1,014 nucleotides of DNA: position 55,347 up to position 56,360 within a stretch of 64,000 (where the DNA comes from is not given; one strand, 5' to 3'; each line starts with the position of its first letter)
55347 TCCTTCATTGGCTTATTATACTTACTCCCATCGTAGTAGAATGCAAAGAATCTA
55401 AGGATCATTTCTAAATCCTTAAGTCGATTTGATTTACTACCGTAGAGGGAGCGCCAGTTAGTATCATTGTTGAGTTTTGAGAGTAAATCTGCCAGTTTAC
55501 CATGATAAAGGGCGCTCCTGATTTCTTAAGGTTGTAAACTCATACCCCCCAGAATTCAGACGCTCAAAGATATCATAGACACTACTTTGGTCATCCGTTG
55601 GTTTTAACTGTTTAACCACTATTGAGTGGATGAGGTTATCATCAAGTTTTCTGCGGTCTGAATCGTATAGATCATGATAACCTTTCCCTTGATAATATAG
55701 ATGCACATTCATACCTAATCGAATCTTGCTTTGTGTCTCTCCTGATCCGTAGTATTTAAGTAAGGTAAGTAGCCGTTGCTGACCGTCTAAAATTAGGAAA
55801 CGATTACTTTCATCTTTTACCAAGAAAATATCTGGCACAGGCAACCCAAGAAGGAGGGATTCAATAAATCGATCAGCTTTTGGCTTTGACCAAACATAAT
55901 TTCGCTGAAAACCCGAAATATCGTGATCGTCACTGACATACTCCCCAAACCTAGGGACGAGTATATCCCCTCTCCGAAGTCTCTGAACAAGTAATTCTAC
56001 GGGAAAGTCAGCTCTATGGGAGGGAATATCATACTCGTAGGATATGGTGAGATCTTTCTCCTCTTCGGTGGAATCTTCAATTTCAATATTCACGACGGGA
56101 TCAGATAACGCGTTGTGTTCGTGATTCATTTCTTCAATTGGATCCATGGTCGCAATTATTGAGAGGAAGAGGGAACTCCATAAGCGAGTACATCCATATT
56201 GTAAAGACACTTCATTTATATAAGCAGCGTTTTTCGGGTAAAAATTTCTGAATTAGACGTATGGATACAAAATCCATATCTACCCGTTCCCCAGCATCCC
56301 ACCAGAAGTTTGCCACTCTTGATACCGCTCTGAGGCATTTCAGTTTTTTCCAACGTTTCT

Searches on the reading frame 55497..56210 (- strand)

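Call 81: search_protein_families(library=pfam, proteins=[window:55497-56210:-], max_evalue=0.00001)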
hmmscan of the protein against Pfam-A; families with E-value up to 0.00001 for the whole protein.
window:55497-56210:- (237 aa): 1 family
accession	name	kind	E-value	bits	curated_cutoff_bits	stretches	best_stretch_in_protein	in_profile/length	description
PF03235.19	GmrSD_N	-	3.7e-22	79.9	33.2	1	97-226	13-189/199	GmrSD restriction endonuclease, N-terminal domain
